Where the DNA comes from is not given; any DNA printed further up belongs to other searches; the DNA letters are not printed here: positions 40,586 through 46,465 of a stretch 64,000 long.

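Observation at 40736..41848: Cupredoxin tethered to the cell wall by a peptidoglycan-binding domain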

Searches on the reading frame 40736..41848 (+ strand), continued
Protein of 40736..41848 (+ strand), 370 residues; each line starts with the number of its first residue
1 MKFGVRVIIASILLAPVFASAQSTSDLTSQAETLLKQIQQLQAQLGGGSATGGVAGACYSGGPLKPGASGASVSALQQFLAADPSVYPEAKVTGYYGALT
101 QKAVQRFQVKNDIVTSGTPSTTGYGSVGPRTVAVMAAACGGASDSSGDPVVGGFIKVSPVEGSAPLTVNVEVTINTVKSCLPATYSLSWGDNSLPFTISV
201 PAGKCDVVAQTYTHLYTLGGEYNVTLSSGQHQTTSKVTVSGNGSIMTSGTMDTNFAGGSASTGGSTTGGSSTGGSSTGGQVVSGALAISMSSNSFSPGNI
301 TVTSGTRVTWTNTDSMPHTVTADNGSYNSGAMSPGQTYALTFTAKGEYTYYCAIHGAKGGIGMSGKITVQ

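Call 62: find_encoding_contigs(protein=P0089, flank=10000, max_places=1)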
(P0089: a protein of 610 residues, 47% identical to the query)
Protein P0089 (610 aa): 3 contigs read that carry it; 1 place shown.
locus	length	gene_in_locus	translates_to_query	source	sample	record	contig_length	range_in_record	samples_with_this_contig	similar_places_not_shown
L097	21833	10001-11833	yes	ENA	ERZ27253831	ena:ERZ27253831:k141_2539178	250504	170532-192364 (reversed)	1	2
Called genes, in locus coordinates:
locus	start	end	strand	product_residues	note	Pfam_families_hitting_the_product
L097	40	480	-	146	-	PF01668:SmpB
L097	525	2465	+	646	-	PF06480:FtsH_ext (weak), PF06068:TIP49 (faint), PF00004:AAA, PF17862:AAA_lid_3, PF01434:Peptidase_M41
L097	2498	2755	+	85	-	-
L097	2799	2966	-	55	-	-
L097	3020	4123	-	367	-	-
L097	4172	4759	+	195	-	PF04140:ICMT, PF04191:PEMT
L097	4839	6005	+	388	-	PF00390:malic, PF03949:Malic_M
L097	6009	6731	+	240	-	-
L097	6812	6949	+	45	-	-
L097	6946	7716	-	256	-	PF01978:TrmB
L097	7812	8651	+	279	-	PF00892:EamA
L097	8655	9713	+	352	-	PF00710:Asparaginase, PF17763:Asparaginase_C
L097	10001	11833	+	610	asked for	PF13473:Cupredoxin_1, PF00127:Copper-bind, PF00801:PKD (faint), PF18911:PKD_4 (faint), PF01471:PG_binding_1 (weak)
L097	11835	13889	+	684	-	PF01471:PG_binding_1, PF00801:PKD (faint), PF18911:PKD_4 (faint)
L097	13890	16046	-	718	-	PF17191:RecG_wedge, PF01336:tRNA_anti-codon (weak), PF04851:ResIII, PF00270:DEAD, PF00271:Helicase_C, PF19833:RecG_dom3_C (weak)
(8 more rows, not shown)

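Call 70: list_cluster_members(proteins=[P0001, P0121, P0011, P0006])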
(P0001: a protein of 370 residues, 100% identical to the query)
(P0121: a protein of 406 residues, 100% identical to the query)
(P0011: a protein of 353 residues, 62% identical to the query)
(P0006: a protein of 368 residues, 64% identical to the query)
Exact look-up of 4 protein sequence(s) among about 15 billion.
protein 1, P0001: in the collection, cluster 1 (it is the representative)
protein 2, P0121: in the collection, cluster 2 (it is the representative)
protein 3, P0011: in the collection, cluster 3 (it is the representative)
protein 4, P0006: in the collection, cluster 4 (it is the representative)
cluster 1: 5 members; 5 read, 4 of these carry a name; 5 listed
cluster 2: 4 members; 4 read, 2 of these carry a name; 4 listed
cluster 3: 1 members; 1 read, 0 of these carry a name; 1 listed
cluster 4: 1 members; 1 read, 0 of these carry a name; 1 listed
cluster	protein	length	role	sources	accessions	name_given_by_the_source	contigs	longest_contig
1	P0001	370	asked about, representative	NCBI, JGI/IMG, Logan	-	plastocyanin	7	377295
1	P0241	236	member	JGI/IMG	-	plastocyanin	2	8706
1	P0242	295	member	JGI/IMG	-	plastocyanin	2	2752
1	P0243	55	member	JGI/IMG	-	plastocyanin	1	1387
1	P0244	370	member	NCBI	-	-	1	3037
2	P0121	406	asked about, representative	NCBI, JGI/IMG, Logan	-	nitrite reductase (NO-forming)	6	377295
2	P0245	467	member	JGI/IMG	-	nitrite reductase (NO-forming)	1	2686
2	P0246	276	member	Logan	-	-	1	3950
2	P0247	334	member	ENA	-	-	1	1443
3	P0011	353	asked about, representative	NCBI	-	-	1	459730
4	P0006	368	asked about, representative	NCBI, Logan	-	-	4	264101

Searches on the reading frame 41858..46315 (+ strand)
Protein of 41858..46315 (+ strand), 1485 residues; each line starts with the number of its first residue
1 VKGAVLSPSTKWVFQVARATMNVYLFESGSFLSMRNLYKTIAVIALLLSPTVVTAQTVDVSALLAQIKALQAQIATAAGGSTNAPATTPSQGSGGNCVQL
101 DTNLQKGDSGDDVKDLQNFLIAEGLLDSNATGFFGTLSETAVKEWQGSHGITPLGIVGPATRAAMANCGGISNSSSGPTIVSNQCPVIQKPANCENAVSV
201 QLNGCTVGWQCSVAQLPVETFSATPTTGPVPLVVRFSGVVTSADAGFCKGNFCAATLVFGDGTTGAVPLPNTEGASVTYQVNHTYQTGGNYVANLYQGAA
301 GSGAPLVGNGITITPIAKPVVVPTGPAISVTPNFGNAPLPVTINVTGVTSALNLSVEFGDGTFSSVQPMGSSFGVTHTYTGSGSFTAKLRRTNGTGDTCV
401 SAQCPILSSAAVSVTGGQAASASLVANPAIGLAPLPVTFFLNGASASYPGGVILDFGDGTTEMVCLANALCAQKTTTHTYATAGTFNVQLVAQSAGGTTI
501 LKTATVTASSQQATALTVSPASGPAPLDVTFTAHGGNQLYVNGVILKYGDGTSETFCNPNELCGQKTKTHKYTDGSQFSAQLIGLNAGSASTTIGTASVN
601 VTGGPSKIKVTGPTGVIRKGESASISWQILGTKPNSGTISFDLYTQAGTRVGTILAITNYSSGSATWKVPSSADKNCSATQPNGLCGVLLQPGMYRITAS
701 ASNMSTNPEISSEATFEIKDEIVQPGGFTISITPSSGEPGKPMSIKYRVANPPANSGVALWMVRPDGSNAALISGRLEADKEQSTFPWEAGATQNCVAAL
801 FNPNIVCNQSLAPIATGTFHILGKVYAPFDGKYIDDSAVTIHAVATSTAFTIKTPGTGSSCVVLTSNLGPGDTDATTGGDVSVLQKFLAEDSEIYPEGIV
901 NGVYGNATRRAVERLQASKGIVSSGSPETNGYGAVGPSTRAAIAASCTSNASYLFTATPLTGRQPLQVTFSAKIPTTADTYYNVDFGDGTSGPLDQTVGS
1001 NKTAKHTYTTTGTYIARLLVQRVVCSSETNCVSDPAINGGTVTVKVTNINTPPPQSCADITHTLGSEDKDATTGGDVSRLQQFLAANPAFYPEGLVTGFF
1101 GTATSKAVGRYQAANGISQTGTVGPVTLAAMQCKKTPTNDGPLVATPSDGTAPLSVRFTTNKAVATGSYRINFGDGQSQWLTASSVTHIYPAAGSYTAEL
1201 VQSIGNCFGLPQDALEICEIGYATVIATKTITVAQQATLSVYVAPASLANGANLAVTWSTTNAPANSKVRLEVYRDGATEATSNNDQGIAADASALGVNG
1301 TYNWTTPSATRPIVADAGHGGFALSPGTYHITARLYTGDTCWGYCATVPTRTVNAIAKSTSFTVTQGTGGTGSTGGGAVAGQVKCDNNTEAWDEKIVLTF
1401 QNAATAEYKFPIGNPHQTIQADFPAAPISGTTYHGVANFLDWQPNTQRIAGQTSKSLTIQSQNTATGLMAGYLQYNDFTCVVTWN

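Call 3: search_protein_families(library=pfam, proteins=[window:41858-46315:+], max_evalue=0.1)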
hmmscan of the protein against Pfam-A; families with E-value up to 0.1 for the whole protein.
window:41858-46315:+ (1485 aa): 5 families
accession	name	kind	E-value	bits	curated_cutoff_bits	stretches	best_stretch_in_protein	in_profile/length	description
PF01471.23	PG_binding_1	-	3.6e-34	117.2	23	3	109-165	1-57/57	Putative peptidoglycan binding domain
PF18911.6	PKD_4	-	1.3e-31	108.9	27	4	961-1021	15-69/85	PKD domain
PF00801.26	PKD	-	1.8e-27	95.6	23.5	4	957-1022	6-67/80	PKD domain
PF09374.15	PG_binding_3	-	3.7e-08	33.9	24.6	0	881-917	3-37/76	Predicted Peptidoglycan domain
PF10342.15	Kre9_KNH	-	0.016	16.4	24.6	1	616-675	7-67/94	Kre9/KNH-like N-terminal Ig-like domain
